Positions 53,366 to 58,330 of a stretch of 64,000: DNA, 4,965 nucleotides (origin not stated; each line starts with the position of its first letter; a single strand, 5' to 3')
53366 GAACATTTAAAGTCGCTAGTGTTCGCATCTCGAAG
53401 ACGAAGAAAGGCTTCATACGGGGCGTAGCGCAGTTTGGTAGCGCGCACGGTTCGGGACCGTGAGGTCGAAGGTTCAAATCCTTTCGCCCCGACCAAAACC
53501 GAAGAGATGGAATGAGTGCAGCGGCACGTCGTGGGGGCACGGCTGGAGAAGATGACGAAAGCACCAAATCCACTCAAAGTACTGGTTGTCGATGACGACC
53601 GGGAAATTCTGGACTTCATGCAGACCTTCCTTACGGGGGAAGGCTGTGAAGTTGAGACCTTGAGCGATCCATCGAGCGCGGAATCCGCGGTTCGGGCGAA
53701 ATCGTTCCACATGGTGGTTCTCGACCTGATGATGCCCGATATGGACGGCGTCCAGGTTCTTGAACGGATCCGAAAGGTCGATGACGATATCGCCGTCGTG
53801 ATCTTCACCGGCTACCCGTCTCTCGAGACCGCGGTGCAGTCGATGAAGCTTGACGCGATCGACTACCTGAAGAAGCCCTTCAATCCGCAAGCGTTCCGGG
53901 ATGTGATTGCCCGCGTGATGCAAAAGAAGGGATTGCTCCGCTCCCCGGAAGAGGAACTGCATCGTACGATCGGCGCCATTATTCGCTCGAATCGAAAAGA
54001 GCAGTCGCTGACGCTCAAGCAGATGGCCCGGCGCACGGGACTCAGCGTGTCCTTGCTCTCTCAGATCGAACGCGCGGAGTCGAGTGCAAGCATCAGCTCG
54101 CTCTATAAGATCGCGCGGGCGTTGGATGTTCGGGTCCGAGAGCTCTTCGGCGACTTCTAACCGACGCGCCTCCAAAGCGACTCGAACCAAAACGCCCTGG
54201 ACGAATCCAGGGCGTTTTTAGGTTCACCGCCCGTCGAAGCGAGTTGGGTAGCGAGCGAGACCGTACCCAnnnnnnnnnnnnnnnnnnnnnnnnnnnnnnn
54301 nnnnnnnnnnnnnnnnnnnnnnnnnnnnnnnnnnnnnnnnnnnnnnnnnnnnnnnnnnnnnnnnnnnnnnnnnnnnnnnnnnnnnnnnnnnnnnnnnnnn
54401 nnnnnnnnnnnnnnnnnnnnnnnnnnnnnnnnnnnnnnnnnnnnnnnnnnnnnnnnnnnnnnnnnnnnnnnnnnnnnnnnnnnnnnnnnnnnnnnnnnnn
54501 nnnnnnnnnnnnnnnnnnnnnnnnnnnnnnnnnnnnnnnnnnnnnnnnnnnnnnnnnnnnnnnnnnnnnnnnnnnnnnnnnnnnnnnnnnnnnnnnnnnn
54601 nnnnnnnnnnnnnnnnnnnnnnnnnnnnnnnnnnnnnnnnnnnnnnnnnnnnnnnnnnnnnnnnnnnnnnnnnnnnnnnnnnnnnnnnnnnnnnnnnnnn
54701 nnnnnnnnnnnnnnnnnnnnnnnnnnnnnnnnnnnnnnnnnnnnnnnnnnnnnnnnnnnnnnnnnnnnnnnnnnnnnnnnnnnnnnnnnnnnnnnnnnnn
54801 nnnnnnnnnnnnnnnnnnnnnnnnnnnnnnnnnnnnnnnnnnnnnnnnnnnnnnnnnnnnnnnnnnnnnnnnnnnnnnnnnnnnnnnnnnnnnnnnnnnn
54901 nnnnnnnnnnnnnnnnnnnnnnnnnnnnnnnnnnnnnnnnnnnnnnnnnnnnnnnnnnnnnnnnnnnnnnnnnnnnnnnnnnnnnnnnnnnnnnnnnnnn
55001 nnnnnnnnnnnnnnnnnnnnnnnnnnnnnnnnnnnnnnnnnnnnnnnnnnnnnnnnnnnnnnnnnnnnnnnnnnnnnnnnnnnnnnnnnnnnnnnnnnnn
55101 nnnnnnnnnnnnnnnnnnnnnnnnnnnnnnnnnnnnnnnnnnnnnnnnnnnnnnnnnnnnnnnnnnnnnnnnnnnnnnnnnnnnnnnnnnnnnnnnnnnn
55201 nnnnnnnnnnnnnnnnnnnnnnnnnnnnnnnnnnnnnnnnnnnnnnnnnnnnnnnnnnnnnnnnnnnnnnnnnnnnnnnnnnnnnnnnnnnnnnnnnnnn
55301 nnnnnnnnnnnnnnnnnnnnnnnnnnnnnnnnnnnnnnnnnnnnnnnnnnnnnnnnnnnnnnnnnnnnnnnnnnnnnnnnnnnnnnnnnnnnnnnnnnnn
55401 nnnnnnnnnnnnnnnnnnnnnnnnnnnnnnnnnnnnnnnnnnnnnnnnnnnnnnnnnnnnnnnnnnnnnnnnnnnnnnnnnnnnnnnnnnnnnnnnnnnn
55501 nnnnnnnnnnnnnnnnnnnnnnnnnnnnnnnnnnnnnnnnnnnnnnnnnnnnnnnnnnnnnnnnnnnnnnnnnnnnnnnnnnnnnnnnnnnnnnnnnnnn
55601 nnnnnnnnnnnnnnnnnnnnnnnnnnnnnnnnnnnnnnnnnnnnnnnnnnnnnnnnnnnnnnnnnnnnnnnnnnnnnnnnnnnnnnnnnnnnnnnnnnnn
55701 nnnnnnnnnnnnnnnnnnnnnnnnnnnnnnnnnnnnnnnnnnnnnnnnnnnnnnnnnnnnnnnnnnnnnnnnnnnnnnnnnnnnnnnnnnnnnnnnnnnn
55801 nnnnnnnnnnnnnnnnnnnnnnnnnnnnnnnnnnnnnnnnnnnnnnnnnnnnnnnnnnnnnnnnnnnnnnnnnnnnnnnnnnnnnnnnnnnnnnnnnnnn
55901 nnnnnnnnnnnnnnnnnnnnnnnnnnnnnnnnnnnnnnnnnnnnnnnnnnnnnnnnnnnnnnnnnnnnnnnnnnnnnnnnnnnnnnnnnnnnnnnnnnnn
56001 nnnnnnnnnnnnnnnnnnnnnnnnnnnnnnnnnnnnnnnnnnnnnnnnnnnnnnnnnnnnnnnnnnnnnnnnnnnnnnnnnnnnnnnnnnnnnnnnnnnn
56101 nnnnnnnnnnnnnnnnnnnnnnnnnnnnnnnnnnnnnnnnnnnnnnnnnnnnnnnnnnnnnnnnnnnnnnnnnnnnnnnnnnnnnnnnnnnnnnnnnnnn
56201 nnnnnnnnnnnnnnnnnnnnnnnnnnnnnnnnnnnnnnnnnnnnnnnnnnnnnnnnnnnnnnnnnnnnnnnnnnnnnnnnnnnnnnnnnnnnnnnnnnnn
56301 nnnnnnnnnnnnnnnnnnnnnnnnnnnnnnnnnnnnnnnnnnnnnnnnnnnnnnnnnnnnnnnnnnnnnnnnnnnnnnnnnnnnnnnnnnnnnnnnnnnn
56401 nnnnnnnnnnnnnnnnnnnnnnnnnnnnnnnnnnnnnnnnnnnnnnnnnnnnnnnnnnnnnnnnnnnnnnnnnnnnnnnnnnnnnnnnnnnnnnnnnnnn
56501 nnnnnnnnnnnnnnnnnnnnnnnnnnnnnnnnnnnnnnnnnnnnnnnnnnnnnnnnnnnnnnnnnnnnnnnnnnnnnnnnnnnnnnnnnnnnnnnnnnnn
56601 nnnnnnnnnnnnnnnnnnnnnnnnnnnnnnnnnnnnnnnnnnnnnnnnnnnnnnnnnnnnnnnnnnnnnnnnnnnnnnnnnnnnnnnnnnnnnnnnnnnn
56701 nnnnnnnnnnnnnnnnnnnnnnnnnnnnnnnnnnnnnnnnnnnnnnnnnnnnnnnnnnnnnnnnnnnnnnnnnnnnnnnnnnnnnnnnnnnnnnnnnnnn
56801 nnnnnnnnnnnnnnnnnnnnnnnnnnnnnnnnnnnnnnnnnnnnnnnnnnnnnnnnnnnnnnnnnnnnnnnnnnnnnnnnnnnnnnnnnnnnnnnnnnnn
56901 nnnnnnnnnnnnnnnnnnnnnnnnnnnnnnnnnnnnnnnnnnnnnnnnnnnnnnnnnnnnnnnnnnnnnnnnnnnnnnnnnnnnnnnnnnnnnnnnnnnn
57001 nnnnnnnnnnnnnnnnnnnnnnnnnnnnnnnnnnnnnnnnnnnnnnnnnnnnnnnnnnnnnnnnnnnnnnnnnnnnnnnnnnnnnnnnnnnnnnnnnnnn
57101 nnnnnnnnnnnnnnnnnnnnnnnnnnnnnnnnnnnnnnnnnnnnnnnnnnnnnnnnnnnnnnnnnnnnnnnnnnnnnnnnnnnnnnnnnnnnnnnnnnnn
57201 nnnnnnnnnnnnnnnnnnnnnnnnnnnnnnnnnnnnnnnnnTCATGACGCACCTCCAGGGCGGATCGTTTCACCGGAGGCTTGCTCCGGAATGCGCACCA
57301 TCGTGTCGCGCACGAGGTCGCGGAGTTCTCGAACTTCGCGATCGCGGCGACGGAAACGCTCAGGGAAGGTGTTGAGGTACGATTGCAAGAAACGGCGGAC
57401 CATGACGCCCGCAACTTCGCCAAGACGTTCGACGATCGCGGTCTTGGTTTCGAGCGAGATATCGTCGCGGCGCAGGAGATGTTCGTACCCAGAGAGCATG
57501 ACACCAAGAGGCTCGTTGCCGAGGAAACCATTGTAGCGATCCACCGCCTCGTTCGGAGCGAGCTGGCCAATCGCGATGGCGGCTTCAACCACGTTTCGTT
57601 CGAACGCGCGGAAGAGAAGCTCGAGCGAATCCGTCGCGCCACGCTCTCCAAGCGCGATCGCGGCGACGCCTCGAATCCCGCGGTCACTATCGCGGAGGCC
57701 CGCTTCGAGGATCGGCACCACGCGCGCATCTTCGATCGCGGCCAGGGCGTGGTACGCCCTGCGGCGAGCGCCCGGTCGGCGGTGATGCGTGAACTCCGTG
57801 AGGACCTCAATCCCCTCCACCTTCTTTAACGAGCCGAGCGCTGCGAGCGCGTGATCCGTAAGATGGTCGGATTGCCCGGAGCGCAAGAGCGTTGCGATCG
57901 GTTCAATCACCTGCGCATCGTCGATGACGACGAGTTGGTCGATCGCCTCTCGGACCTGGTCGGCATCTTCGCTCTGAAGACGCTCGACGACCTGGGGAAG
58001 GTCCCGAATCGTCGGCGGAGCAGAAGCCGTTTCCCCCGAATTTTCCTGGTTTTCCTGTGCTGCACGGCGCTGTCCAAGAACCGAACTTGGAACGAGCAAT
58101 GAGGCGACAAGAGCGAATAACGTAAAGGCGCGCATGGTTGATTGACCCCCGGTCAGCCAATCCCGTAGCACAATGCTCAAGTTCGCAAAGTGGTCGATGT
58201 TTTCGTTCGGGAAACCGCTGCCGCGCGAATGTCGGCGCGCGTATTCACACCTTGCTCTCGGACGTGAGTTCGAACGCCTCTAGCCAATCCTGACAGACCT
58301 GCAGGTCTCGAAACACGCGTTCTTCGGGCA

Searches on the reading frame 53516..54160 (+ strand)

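Call 3: search_protein_families(library=pfam, proteins=[window:53516-54160:+], max_evalue=10)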
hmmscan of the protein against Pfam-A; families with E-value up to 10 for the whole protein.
window:53516-54160:+ (214 aa): 10 families
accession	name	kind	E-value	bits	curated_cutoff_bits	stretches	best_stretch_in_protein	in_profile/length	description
PF00072.30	Response_reg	-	2.5e-28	98.9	30.2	1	22-131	1-110/111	Response regulator receiver domain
PF01381.28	HTH_3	-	4.5e-13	49.5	23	1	156-210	1-55/55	Helix-turn-helix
PF13443.12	HTH_26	-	1.9e-07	31.7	22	1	161-211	7-58/63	Cro/C1-type HTH DNA-binding domain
PF13560.12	HTH_31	-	1.2e-06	29.2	27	1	153-207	3-58/64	Helix-turn-helix domain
PF12844.13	HTH_19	-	5.6e-06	26.6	30.2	1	155-205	3-53/64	Helix-turn-helix domain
PF13413.12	HTH_25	-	0.00033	20.9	24.6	1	156-191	2-37/62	Helix-turn-helix domain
PF13744.12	HTH_37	-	0.015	15.5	27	1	152-207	19-75/80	Helix-turn-helix domain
PF13693.12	HTH_35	-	0.049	14.1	25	1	160-211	11-59/75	Winged helix-turn-helix DNA-binding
PF12802.13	MarR_2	-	0.073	13.7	27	1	149-184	8-40/61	MarR family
PF06490.17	FleQ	-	0.18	12.6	22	1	21-131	1-103/108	Flagellar regulatory protein FleQ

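Call 4: search_protein_families(library=ncbifam, proteins=[window:53516-54160:+], max_evalue=10)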
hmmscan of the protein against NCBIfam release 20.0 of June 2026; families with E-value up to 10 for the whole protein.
window:53516-54160:+ (214 aa): 122 families (the best 25 are shown)
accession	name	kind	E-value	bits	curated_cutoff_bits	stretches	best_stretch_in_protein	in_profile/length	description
NF007005.1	PRK09468.1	equivalog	1.7e-23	83.3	331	1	21-139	5-123/237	osmolarity response regulator transcription factor OmpR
NF051870.1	NAssimRespRegNtrX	equivalog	2.1e-23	82.9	600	1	21-150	3-133/452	nitrogen assimilation response regulator NtrX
NF008469.0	PRK11361.1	equivalog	3.8e-23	81.9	714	1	21-156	6-140/461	acetoacetate metabolism transcriptional regulator AtoC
NF047793.1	ResRegPgtA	equivalog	9.6e-22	77.4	650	1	20-138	6-124/414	two-component system response regulator PgtA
NF006900.1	PRK09390.1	equivalog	1.8e-21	76.6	255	1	21-141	6-126/203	response regulator FixJ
NF000403.1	vanR-C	exception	1.2e-20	74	480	1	21-136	4-115/231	vancomycin resistance response regulator transcription factor VanR-C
NF045944.1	ResRegRpaBCyano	equivalog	3.7e-20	72.3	330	1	23-181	1-162/229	response regulator transcription factor RpaB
TIGR01818.1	ntrC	equivalog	3.7e-20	72.2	558.6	1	22-138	1-117/463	nitrogen regulation protein NR(I)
NF041946.1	LuxO_transreg_Vib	equivalog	6.8e-20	71.3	800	1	25-140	2-117/463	quorum-sensing sigma-54 dependent transcriptional regulator LuxO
NF033117.2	vanR_ACDEGLN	exception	7.5e-20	71.5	350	1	22-170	1-152/226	VanR-ABDEGLN family response regulator transcription factor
NF040689.1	MtrAB_MtrA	equivalog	8.4e-20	71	300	1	22-186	1-160/219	MtrAB system response regulator MtrA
NF007689.0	PRK10365.1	equivalog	9.2e-20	70.8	760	1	20-134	6-120/441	sigma-54-dependent response regulator transcription factor ZraR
NF053512.1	nitric_RR_NosR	exception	2.3e-19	69.7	400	1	22-143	1-123/422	response regulator c-di-GMP phosphodiesterase, NosR family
NF033791.1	ActR_PrrA_rreg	equivalog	4e-19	69.3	250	1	22-137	4-119/173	ActR/PrrA/RegA family redox response regulator transcription factor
NF012023.0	PRK15479.1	equivalog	4.3e-19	68.9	337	1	21-128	2-109/224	transcriptional regulator TctD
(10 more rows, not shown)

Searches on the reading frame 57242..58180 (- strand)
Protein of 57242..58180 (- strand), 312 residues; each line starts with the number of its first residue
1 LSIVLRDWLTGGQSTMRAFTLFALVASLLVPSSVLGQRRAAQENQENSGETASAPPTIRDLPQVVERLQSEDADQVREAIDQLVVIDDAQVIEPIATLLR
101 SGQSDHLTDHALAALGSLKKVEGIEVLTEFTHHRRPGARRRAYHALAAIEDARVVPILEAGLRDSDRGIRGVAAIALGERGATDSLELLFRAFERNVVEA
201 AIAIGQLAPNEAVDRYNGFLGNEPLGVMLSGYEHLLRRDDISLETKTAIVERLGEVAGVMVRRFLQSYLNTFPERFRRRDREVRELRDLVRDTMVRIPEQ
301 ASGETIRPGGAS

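Call 3: search_protein_families(library=pfam, proteins=[window:57242-58180:-], max_evalue=10)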
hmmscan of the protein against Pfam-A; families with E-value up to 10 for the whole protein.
window:57242-58180:- (312 aa): 5 families
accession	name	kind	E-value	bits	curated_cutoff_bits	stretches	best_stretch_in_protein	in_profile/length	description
PF13646.12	HEAT_2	-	2.1e-13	50.8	27.7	2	124-196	1-74/88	HEAT repeats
PF03130.22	HEAT_PBS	-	3e-05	24.6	20.9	1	144-164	7-27/27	PBS lyase HEAT-like repeat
PF02985.28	HEAT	-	0.0054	17.3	23.5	1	154-179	1-26/31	HEAT repeat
PF13513.12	HEAT_EZ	-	0.039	14.9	27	1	153-179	28-54/55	HEAT-like repeat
PF04814.19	HNF-1_N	-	0.28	12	29.7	1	35-99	67-130/175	Hepatocyte nuclear factor 1 (HNF-1), N terminus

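Call 4: search_protein_families(library=ncbifam, proteins=[window:57242-58180:-], max_evalue=10)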
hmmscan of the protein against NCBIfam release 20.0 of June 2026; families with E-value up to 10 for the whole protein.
window:57242-58180:- (312 aa): 6 families
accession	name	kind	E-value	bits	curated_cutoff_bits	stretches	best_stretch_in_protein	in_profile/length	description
NF058502.1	phyc_lyase_CpcE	equivalog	9.7e-06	25.3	330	2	139-206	59-126/260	C-phycocyanin alpha-cysteine-84 phycocyanobilin lyase subunit CpcE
NF045915.1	PhycobilmeDegNblB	equivalog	3.3e-05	23.5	300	2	85-166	125-205/214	phycobilisome degradation protein NblB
NF058515.1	phyc_lyase_CpcF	equivalog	0.0024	17.5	220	1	104-196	13-103/200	C-phycocyanin alpha-cysteine-84 phycocyanobilin lyase subunit CpcF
NF058505.1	phyc_lyase_CpeY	equivalog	0.0074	14.9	600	2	59-129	83-156/419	C-phycoerythrin alpha-cysteine-82 phycoerythrobilin lyase CpeY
NF007244.0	PRK09687.1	equivalog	0.017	14.4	275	2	133-185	140-192/285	putative lyase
NF012193.0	tet_MFS_A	exception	0.067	12.1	840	1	91-158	144-211/394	tetracycline efflux MFS transporter Tet(A)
